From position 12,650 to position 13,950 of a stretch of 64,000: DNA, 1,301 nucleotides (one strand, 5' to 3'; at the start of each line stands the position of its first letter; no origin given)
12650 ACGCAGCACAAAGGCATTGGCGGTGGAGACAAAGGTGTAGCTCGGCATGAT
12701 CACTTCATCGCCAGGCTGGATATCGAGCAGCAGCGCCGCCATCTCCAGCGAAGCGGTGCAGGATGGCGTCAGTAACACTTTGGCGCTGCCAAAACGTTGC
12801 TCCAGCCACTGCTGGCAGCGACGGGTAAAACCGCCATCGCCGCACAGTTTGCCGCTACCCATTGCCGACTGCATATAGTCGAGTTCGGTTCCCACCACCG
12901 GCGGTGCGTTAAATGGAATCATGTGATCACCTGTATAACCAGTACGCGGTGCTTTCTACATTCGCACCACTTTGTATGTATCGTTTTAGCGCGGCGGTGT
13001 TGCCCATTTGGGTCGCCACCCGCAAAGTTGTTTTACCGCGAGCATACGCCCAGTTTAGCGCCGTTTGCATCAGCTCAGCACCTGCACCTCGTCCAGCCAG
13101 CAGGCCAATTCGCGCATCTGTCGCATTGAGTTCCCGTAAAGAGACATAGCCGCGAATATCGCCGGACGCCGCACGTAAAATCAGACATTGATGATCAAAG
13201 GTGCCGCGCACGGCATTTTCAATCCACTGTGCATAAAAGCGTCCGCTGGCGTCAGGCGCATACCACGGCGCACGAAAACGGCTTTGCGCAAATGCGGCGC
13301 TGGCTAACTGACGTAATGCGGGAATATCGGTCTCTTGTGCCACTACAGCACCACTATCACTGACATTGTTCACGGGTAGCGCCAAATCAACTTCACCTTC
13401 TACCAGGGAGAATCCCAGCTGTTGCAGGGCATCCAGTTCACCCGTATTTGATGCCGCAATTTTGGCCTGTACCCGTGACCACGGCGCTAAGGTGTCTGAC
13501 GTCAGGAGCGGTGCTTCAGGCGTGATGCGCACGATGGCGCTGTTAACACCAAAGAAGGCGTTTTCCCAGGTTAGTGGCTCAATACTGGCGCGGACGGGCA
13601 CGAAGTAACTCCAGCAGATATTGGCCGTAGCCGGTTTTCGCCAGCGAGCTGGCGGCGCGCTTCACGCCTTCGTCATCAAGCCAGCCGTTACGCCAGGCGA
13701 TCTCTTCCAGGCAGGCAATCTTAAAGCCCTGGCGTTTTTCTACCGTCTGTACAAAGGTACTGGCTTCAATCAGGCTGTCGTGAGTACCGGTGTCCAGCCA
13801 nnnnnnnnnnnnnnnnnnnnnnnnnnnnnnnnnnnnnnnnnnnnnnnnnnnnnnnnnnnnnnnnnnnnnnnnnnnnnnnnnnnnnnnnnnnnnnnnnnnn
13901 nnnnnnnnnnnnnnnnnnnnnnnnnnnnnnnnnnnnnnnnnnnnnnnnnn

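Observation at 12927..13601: wecD start codon ambiguity and 23-nt overlap with rffH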

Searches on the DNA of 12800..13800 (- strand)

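Call 5: search_dna_similar(query=window:12800-13800:-, collection=ecoli_genomes, mode=near, max_rows=20, rows=spread)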
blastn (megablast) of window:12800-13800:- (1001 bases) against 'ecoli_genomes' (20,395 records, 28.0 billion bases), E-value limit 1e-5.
Records with a match: 5425; places in all: 5430; records where one place covers at least 80% of the query: 5423.
Genomes with a match: 5425 of 5426; with a place that covers at least 80% of the query: 5423. Places per genome that has any: lowest 1, median 1, highest 2. On chromosomes: 5429 places; on plasmids: 1.
Best place of each record, by identity: >=99% 7; 95-99% 5398; 90-95% 20.
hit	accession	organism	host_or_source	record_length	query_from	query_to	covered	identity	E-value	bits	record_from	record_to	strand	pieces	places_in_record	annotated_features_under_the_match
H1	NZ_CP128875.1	Escherichia coli strain TUM14771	Homo sapiens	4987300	1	1001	100%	99.1%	0e+0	1799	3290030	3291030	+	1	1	rffC: dTDP-4-amino-4,6-dideoxy-D-galactose acyltransferase | rfbA: glucose-1-phosphate thymidylyltransferase RfbA | rffA: dTDP-4-amino-4,6-dideoxygalactose transaminase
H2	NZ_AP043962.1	Escherichia coli strain 21AH006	Canis lupus familiaris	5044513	1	1001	100%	97.8%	0e+0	1727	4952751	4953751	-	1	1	rffC: dTDP-4-amino-4,6-dideoxy-D-galactose acyltransferase | rfbA: glucose-1-phosphate thymidylyltransferase RfbA | rffA: dTDP-4-amino-4,6-dideoxygalactose transaminase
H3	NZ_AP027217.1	Escherichia coli strain JNE170426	Homo sapiens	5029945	1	1001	100%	97.3%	0e+0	1700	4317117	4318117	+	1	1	rffC: dTDP-4-amino-4,6-dideoxy-D-galactose acyltransferase | rfbA: glucose-1-phosphate thymidylyltransferase RfbA | rffA: dTDP-4-amino-4,6-dideoxygalactose transaminase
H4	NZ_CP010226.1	Escherichia coli strain S1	mouse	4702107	1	1001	100%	97.2%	0e+0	1694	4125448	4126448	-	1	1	rffC: dTDP-4-amino-4,6-dideoxy-D-galactose acyltransferase | rfbA: glucose-1-phosphate thymidylyltransferase RfbA | rffA: dTDP-4-amino-4,6-dideoxygalactose transaminase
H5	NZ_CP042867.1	Escherichia coli strain ATCC BAA-196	missing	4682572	1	1001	100%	97.2%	0e+0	1694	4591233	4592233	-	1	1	rffC: dTDP-4-amino-4,6-dideoxy-D-galactose acyltransferase | rfbA: glucose-1-phosphate thymidylyltransferase RfbA | rffA: dTDP-4-amino-4,6-dideoxygalactose transaminase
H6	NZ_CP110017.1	Escherichia coli strain HE_50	laboratory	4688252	1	1001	100%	97.2%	0e+0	1694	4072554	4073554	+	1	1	rffC: dTDP-4-amino-4,6-dideoxy-D-galactose acyltransferase | rfbA: glucose-1-phosphate thymidylyltransferase RfbA | rffA: dTDP-4-amino-4,6-dideoxygalactose transaminase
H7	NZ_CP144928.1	Escherichia coli strain SCPM-O-B-12142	missing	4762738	1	1001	100%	97.2%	0e+0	1694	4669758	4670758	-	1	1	rffC: dTDP-4-amino-4,6-dideoxy-D-galactose acyltransferase | rfbA: glucose-1-phosphate thymidylyltransferase RfbA | rffA: dTDP-4-amino-4,6-dideoxygalactose transaminase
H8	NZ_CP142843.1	Escherichia coli strain SX45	Sheep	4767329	1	1001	100%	97.2%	0e+0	1694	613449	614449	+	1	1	rffC: dTDP-4-amino-4,6-dideoxy-D-galactose acyltransferase | rfbA: glucose-1-phosphate thymidylyltransferase RfbA | rffA: dTDP-4-amino-4,6-dideoxygalactose transaminase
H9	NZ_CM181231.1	Escherichia coli strain C600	Homo sapiens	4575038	1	1001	100%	97.2%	0e+0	1694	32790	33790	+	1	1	rffC: dTDP-4-amino-4,6-dideoxy-D-galactose acyltransferase | rfbA: glucose-1-phosphate thymidylyltransferase RfbA | rffA: dTDP-4-amino-4,6-dideoxygalactose transaminase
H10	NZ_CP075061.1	Escherichia coli strain TCM_B_2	swine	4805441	1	1001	100%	97.1%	0e+0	1688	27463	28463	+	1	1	rffC: dTDP-4-amino-4,6-dideoxy-D-galactose acyltransferase | rfbA: glucose-1-phosphate thymidylyltransferase RfbA | rffA: dTDP-4-amino-4,6-dideoxygalactose transaminase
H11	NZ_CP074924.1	Escherichia coli strain 07_3722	Homo sapiens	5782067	1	1001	100%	97.1%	0e+0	1688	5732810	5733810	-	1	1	rffC: dTDP-4-amino-4,6-dideoxy-D-galactose acyltransferase | rfbA: glucose-1-phosphate thymidylyltransferase RfbA | rffA: dTDP-4-amino-4,6-dideoxygalactose transaminase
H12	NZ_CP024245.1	Escherichia coli O27:H7 strain B4103-1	missing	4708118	1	1001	100%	97.0%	0e+0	1683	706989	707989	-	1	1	rffC: dTDP-4-amino-4,6-dideoxy-D-galactose acyltransferase | rfbA: glucose-1-phosphate thymidylyltransferase RfbA | rffA: dTDP-4-amino-4,6-dideoxygalactose transaminase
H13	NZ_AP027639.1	Escherichia coli strain PSJ-29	Homo sapiens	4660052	1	1001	100%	97.0%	0e+0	1683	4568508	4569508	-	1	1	rffC: dTDP-4-amino-4,6-dideoxy-D-galactose acyltransferase | rfbA: glucose-1-phosphate thymidylyltransferase RfbA | rffA: dTDP-4-amino-4,6-dideoxygalactose transaminase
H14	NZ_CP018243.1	Escherichia coli strain 350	missing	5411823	1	1001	100%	96.9%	0e+0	1677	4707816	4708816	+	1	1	rffC: dTDP-4-amino-4,6-dideoxy-D-galactose acyltransferase | rfbA: glucose-1-phosphate thymidylyltransferase RfbA | rffA: dTDP-4-amino-4,6-dideoxygalactose transaminase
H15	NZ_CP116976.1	Escherichia coli strain CUVM53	Sus scrofa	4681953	1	1001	100%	96.9%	0e+0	1677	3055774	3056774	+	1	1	rffC: dTDP-4-amino-4,6-dideoxy-D-galactose acyltransferase | rfbA: glucose-1-phosphate thymidylyltransferase RfbA | rffA: dTDP-4-amino-4,6-dideoxygalactose transaminase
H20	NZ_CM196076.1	Escherichia coli strain LB19b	-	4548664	1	410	41%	94.6%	7e-179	636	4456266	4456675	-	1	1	rfbA: glucose-1-phosphate thymidylyltransferase RfbA | dTDP-4-amino-4,6-dideoxy-D-galactose acyltransferase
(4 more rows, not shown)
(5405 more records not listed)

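Call 6: get_annotated_region(hit=H9, flank=3000)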
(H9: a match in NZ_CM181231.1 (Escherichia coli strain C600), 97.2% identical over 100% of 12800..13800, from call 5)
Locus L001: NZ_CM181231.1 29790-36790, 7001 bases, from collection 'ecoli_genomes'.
description: Escherichia coli strain C600 chromosome, whole genome shotgun sequence
organism: Escherichia coli strain C600 (NCBI taxid 562)
replicon: chromosome; assembly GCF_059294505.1
host: Homo sapiens; source: blood; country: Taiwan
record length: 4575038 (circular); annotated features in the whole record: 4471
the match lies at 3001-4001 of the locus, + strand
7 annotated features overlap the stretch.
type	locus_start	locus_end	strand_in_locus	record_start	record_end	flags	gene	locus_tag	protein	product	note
CDS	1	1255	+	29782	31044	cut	wecC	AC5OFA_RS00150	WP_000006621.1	UDP-N-acetyl-D-mannosamine dehydrogenase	-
CDS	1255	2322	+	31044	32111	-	rffG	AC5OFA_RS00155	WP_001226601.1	dTDP-glucose 4,6-dehydratase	-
CDS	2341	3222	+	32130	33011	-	rfbA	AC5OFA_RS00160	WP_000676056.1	glucose-1-phosphate thymidylyltransferase RfbA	-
CDS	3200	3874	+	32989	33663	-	rffC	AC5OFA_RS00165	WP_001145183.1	dTDP-4-amino-4,6-dideoxy-D-galactose acyltransferase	-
CDS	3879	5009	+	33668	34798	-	rffA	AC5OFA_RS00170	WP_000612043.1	dTDP-4-amino-4,6-dideoxygalactose transaminase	-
CDS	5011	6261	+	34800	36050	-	wzxE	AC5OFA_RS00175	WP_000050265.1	lipid III flippase WzxE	-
CDS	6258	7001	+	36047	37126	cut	rffT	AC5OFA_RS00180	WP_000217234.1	TDP-N-acetylfucosamine:lipid II N-acetylfucosaminyltransferase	-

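Call 7: get_annotated_region(hit=H1, flank=1500)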
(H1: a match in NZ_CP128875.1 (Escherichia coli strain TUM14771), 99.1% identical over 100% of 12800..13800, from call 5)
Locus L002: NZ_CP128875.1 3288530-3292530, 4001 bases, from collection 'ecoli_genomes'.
description: Escherichia coli strain TUM14771 chromosome, complete genome
organism: Escherichia coli strain TUM14771 (NCBI taxid 562)
replicon: chromosome; assembly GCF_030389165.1
host: Homo sapiens; source: feces; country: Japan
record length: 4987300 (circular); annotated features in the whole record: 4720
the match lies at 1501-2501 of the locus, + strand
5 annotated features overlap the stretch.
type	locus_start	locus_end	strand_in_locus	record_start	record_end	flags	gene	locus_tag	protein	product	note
CDS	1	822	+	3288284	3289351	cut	rffG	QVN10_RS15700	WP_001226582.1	dTDP-glucose 4,6-dehydratase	-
CDS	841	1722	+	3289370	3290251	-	rfbA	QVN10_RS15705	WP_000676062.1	glucose-1-phosphate thymidylyltransferase RfbA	-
CDS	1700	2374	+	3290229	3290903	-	rffC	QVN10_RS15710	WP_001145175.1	dTDP-4-amino-4,6-dideoxy-D-galactose acyltransferase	-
CDS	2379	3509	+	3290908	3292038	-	rffA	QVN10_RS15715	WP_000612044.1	dTDP-4-amino-4,6-dideoxygalactose transaminase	-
CDS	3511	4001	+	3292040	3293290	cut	wzxE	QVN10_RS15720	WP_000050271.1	lipid III flippase WzxE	-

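Call 8: get_annotated_region(hit=H20, flank=1500)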
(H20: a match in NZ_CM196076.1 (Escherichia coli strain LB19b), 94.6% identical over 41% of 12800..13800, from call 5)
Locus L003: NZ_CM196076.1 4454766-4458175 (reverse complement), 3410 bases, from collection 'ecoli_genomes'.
description: Escherichia coli strain LB19b chromosome, whole genome shotgun sequence
organism: Escherichia coli strain LB19b (NCBI taxid 562)
replicon: chromosome; assembly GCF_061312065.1
host: -; source: -; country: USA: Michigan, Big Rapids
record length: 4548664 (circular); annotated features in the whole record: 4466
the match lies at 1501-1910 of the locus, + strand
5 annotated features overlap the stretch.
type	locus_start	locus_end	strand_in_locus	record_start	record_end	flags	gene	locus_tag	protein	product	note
CDS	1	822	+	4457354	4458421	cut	rffG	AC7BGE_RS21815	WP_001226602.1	dTDP-glucose 4,6-dehydratase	-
CDS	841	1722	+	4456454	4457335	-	rfbA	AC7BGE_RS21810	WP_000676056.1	glucose-1-phosphate thymidylyltransferase RfbA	-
CDS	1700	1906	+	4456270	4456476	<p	-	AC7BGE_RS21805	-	dTDP-4-amino-4,6-dideoxy-D-galactose acyltransferase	incomplete; partial in the middle of a contig; missing C-terminus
CDS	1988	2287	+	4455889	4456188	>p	-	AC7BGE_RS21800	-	DegT/DnrJ/EryC1/StrS family aminotransferase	incomplete; partial in the middle of a contig; missing N-terminus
CDS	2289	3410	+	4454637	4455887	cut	wzxE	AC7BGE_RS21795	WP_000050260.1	lipid III flippase WzxE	-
